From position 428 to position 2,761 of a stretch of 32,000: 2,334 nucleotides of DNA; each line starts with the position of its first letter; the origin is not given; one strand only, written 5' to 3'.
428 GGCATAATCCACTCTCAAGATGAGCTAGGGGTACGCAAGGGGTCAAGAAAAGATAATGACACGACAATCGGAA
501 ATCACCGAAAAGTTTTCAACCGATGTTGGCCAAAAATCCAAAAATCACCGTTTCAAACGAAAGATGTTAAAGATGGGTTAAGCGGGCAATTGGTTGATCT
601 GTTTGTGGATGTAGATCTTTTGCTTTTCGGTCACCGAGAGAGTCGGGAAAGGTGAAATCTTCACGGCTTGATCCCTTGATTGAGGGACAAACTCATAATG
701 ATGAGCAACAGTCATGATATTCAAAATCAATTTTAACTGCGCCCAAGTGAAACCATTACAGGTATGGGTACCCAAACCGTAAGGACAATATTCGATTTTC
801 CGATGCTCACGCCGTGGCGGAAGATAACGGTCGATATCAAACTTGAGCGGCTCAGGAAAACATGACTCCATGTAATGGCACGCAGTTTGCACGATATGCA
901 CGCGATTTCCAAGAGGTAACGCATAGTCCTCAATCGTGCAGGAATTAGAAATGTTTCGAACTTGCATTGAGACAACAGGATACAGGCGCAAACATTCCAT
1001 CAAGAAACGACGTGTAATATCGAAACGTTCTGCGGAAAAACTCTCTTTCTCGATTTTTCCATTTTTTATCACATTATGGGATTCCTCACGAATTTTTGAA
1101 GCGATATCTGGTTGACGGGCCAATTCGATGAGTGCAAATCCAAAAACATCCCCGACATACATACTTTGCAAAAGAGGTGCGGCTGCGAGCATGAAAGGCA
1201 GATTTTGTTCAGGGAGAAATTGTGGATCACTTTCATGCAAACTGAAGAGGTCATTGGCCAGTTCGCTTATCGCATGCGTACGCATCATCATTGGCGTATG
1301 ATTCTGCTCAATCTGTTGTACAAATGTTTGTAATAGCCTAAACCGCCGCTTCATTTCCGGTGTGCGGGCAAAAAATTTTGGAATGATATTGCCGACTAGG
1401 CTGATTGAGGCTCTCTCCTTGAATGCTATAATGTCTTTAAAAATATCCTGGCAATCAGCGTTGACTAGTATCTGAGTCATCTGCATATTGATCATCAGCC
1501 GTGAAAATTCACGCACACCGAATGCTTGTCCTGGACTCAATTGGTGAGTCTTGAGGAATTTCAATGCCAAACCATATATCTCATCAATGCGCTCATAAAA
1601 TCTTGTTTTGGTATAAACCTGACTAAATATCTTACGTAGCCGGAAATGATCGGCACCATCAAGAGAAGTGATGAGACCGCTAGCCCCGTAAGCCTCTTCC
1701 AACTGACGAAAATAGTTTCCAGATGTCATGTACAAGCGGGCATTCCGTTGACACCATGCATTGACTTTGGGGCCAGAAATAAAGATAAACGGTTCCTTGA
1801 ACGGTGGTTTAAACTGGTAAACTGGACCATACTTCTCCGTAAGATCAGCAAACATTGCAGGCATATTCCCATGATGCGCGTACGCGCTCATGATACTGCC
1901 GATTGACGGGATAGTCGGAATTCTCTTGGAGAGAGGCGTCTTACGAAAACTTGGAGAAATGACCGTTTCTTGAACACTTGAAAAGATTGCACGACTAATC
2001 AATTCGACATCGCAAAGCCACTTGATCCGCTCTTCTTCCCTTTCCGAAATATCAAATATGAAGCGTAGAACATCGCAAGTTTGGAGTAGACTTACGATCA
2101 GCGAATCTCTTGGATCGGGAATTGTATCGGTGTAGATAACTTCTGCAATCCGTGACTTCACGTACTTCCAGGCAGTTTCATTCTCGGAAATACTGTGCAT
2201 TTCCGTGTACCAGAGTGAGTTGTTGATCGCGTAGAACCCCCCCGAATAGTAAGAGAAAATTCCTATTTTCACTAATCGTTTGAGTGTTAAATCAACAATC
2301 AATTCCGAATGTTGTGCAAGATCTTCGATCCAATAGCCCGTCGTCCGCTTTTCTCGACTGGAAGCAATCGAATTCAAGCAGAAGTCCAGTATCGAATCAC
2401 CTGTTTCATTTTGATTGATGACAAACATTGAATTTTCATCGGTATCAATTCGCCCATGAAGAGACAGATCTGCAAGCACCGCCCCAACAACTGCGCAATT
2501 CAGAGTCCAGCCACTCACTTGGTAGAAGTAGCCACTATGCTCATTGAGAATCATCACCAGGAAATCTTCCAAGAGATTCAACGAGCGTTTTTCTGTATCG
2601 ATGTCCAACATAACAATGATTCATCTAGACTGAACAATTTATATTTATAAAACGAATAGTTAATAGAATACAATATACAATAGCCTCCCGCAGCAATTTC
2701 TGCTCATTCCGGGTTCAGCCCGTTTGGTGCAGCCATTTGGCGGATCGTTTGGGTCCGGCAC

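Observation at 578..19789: IS-shattered gene set for sterol-like lipid tailoring and export (SMT + GPP34-P450 + SSD-type RND + SDR)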

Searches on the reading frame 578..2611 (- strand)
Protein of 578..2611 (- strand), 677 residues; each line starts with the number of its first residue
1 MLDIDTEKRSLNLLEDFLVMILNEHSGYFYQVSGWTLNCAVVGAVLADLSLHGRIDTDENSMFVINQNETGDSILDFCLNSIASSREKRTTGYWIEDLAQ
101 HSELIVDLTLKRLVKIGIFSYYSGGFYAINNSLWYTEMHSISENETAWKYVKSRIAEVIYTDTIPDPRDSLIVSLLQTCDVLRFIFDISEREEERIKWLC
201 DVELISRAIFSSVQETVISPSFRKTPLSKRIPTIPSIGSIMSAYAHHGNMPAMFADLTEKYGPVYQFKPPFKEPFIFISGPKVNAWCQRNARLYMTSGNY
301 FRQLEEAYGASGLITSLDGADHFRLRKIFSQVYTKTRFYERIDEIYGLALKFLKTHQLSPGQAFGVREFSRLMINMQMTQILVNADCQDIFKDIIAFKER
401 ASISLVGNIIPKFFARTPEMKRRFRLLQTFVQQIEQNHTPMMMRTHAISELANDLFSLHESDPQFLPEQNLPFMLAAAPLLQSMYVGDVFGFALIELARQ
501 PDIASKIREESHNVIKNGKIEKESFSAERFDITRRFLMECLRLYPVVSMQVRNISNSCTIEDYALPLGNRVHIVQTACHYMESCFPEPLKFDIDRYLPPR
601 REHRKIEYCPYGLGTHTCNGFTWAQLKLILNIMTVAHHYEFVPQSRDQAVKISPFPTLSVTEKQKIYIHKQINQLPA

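Call 3: search_protein_families(library=pfam, proteins=[window:578-2611:-], max_evalue=0.01)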
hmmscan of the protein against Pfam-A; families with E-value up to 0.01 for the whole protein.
window:578-2611:- (677 aa): 2 families
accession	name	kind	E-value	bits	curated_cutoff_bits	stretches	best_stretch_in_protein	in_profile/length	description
PF00067.27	p450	-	1.9e-36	126.2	22.8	2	492-664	284-457/462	Cytochrome P450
PF05719.16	GPP34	-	1.1e-21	78.2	29.1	1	13-199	1-182/201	Golgi phosphoprotein 3 (GPP34)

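Call 4: search_protein_families(library=ncbifam, proteins=[window:578-2611:-], max_evalue=0.01)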
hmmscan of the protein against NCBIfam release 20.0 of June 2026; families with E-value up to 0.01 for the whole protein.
window:578-2611:- (677 aa): 5 families
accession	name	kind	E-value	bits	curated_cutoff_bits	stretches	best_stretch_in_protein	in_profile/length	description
NF051859.1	AlbFlvMonOxTrpSyn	equivalog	3.8e-15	55.4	700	1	486-648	275-438/457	bifunctional albaflavenone monooxygenase/terpene synthase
NF045812.1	PentlenOxigase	equivalog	2.2e-13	49.8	800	1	487-655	258-424/444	pentalenene oxygenase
NF050147.1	aminopyruv_ApyO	equivalog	2.9e-11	42.7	525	1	316-642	82-396/444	RiPP biosynthesis cytochrome P450 ApyO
TIGR04538.1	P450_cycloAA_1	subfamily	7.2e-08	31.7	500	1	532-632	257-359/395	cytochrome P450, cyclodipeptide synthase-associated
NF041802.1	P450_SolI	exception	0.006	15.1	850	1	534-630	297-386/424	solanimycin biosynthesis cytochrome P450 SolI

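Call 19: find_encoding_contigs(protein=window:578-2611:-, flank=10000, max_places=6)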
Protein window:578-2611:- (677 aa): 2 contigs read that carry it; 1 place shown.
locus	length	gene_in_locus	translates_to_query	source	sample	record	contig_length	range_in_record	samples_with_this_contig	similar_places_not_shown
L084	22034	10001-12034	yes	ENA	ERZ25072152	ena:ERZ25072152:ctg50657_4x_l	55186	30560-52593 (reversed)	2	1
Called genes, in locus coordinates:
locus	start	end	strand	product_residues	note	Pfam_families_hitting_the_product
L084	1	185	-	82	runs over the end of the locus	-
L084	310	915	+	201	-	PF14236:DruA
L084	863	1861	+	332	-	-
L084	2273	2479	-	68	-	-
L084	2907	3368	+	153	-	PF02371:Transposase_20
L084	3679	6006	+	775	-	PF03176:MMPL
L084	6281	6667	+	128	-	-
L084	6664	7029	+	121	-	-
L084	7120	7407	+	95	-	-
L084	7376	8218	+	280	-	PF14236:DruA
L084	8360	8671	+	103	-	-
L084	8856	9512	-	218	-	-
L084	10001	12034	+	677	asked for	PF05719:GPP34, PF00067:p450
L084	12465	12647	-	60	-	-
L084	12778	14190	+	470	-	PF13005:zf-IS66 (faint), PF20042:DUF6444, PF03050:DDE_Tnp_IS66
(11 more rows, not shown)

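Call 28: search_solved_structures(query=window:578-2611:-, max_evalue=0.001)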
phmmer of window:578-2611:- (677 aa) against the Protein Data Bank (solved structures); distinct sequences matched with E-value up to 0.001: 139 (the best 60 are shown).
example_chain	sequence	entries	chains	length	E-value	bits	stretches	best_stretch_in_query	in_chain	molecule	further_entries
5tl8_A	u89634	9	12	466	3e-15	58.9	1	225-648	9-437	Protein CYP51 | CYP51, sterol 14alpha-demethylase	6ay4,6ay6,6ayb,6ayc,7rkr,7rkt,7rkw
6mi0_A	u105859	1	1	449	1.9e-14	56.3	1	413-642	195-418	Cytochrome P450 51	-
7jj1_A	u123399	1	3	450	1.9e-14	56.3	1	413-642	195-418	Cytochrome P450 51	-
6mcw_A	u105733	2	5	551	3.3e-14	55.5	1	413-642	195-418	Cytochrome P450 51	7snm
4dvq_A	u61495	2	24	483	6.7e-14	54.5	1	493-640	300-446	Cytochrome P450 11B2, mitochondrial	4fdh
7m8v_A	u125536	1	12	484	6.8e-14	54.5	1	493-640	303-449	Cytochrome P450 11B2, mitochondrial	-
4zgx_A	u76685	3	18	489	7e-14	54.4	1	493-640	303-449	Cytochrome P450 11B2, mitochondrial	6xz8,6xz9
7m8i_A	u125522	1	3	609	1e-13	53.9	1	493-640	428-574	Adrenodoxin, Cytochrome P450 11B2, mitochondrial fusion enzyme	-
6m7x_A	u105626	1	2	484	1.1e-12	50.5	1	492-643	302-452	Cytochrome P450 11B1, mitochondrial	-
7e7f_A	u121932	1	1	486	1.1e-12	50.5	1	492-643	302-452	Cytochrome P450 11B1, mitochondrial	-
5vcd_A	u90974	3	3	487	1.5e-12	50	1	487-649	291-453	Cytochrome P450 3A4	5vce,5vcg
2q9f_A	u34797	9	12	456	7.4e-12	47.7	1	462-641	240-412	Cytochrome P450 46A1 | Cholesterol 24-hydroxylase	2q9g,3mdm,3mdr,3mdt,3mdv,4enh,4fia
7lrl_A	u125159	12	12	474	8.4e-12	47.5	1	462-641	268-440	Cholesterol 24-hydroxylase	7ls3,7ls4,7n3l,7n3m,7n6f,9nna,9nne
5veu_A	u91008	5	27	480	8.4e-12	47.5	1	487-648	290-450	Cytochrome P450 3A5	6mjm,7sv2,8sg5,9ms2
7lad_A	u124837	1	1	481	8.5e-12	47.5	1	487-648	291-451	Cytochrome P450 3A5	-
9yk4_A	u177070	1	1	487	1.6e-11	46.6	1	487-649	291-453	Cytochrome P450 3A4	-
7wzl_A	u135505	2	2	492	2.4e-11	46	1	467-646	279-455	Putative cytochrome P450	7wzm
6ma7_A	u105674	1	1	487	4e-11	45.3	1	487-648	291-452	Cytochrome P450 3A4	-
3tjs_A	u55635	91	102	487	4e-11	45.3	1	487-648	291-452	Cytochrome P450 3A4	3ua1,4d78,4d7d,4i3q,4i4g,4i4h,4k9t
4ny4_A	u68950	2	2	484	4.1e-11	45.3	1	487-648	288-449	Cytochrome P450 3A4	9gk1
1w0e_A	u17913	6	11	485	4.1e-11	45.3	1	487-648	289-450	CYTOCHROME P450 3A4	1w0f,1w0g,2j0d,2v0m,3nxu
7lxl_A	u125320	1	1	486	4.1e-11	45.3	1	487-648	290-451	Cytochrome P450 3A4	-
1tqn_A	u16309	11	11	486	4.1e-11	45.3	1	487-648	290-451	cytochrome P450 3A4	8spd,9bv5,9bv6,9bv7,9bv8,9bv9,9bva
4d6z_A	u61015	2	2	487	4.6e-11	45.1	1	487-648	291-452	CYTOCHROME P450 3A4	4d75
7tef_A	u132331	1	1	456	6.1e-11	44.7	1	488-642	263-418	Cytochrome P450 51B1 Cyp51B1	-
8gk3_A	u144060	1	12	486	9.9e-11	44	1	486-664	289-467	Cytochrome P450 3A7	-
7kvk_A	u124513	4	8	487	9.9e-11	44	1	487-648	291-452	Cytochrome P450 3A4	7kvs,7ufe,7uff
7mk8_A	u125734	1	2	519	1.2e-10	43.8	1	486-664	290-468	Isoform 2 of Cytochrome P450 3A7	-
2ve3_A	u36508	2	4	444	8.9e-10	40.8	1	486-654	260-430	PUTATIVE CYTOCHROME P450 120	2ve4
6n6q_A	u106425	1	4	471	2.1e-09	39.6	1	486-661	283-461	Cytochrome P450 (CYP102L1)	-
5vbu_A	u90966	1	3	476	2.2e-09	39.6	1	486-665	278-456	Cytochrome P450 21-hydroxylase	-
4y8w_A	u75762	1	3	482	2.2e-09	39.5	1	486-665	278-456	Cytochrome P450 21-hydroxylase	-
9njw_A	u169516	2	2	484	4.6e-09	38.5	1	492-676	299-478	Cytochrome P450, CYP11A1 | Ancestral Cytochrome P450 11A1 (CYP11A1)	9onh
9wat_A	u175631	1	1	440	5.9e-09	38.1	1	490-637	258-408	Cytochrome P450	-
7f3h_A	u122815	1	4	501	1.5e-08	36.8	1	459-637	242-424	Bifunctional cytochrome P450/NADPH--P450 reductase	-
3dbg_A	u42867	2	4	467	2.1e-08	36.3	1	468-651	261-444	Putative cytochrome P450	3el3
7f3w_A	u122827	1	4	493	3.9e-08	35.4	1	459-637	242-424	cytochrome P450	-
9wuk_A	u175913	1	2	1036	7.9e-08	34.4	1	253-650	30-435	bifunctional cytochrome P450/NADPH--P450 reductase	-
9wuc_A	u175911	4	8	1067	8.6e-08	34.3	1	253-650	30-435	bifunctional cytochrome P450/NADPH--P450 reductase | SoP450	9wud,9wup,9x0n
6b82_A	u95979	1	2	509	1.1e-07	34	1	493-638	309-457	Cytochrome P450, family 17, subfamily A, polypeptide 1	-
2w0a_A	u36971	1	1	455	1.6e-07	33.4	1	491-641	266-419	CYTOCHROME P450 51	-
1u13_A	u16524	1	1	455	1.6e-07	33.4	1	491-641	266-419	Cytochrome P450 51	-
1x8v_A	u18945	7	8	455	1.6e-07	33.4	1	491-641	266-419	Cytochrome P450 51 | STEROL 14ALPHA-DEMETHYLASE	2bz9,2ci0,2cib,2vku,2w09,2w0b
1e9x_A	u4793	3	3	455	1.6e-07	33.4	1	491-641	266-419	CYTOCHROME P450 51-LIKE RV0764C | CYTOCHROME P450 51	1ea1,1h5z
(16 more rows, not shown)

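Call 40: find_related_loci(query=A2, collection=metagenome_contigs, flank=10000)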
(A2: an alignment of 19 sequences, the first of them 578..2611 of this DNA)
Query A2 (677 aa) in metagenome_contigs; peptide patterns used: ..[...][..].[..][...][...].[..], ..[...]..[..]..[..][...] (x = any residue, [..] = any of these).
516 stretches matched a pattern; 184 encode a relative of the query (tblastn E <= 1e-3); the best 80 are kept; 80 distinct loci.
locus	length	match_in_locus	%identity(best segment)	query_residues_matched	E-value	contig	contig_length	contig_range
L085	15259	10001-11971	53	6-677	0e+0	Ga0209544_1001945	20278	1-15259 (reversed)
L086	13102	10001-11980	52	2-677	0e+0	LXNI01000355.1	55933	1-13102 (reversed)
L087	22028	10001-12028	48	1-677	0e+0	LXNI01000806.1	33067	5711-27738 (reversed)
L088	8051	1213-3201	45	9-675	0e+0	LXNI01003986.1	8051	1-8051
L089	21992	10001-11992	45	9-676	0e+0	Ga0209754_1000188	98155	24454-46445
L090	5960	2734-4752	45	1-677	0e+0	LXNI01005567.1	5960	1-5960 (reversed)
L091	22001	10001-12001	44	5-675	0e+0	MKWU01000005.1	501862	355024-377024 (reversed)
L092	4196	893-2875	44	11-675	0e+0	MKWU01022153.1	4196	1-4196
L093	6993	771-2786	44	1-676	0e+0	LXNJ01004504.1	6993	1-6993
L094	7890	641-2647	45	5-677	0e+0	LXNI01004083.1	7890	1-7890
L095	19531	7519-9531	43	1-676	0e+0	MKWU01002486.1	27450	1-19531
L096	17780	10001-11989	44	11-677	0e+0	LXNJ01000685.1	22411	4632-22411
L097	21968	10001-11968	44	9-668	0e+0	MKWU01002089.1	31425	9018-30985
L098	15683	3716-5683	44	9-668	0e+0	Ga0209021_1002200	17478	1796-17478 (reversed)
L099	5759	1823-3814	43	9-676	0e+0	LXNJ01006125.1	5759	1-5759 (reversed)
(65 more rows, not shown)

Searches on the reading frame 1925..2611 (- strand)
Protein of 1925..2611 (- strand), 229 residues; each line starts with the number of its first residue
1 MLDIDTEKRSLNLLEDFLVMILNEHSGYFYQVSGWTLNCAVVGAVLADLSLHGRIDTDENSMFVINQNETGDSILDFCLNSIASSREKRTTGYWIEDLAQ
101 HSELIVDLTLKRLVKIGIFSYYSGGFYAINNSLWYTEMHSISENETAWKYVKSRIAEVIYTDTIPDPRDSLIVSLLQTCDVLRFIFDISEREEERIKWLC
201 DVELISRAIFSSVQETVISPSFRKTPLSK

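Call 64: search_solved_structures(query=window:1925-2611:-, max_evalue=1, show_alignments=2)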
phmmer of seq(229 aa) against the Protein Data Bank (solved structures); distinct sequences matched with E-value up to 1: 8.
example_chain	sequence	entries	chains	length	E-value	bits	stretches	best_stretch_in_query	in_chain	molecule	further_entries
3kn1_A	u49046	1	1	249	0.013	18.1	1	5-102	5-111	Golgi phosphoprotein 3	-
2zii_A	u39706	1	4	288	0.018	17.6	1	10-101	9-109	Vacuolar protein sorting-associated protein 74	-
9qpq_A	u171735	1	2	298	0.021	17.4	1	5-102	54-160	Golgi phosphoprotein 3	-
4tu3_A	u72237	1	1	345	0.028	17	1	10-100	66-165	Vacuolar protein sorting-associated protein 74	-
2zih_A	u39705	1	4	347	0.029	17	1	10-100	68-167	Vacuolar protein sorting-associated protein 74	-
7ok0_G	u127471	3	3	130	0.71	12.4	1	56-132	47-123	DNA-directed RNA polymerase, subunit G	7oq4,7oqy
2xtz_A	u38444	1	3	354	0.73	12.4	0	134-172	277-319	GUANINE NUCLEOTIDE-BINDING PROTEIN ALPHA-1 SUBUNIT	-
6hzq_A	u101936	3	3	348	0.87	12.2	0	18-69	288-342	Peptidoglycan D,D-transpeptidase FtsI | Peptidoglycan D,D-transpeptidase FtsI,Peptidoglycan D,D-transpeptidase FtsI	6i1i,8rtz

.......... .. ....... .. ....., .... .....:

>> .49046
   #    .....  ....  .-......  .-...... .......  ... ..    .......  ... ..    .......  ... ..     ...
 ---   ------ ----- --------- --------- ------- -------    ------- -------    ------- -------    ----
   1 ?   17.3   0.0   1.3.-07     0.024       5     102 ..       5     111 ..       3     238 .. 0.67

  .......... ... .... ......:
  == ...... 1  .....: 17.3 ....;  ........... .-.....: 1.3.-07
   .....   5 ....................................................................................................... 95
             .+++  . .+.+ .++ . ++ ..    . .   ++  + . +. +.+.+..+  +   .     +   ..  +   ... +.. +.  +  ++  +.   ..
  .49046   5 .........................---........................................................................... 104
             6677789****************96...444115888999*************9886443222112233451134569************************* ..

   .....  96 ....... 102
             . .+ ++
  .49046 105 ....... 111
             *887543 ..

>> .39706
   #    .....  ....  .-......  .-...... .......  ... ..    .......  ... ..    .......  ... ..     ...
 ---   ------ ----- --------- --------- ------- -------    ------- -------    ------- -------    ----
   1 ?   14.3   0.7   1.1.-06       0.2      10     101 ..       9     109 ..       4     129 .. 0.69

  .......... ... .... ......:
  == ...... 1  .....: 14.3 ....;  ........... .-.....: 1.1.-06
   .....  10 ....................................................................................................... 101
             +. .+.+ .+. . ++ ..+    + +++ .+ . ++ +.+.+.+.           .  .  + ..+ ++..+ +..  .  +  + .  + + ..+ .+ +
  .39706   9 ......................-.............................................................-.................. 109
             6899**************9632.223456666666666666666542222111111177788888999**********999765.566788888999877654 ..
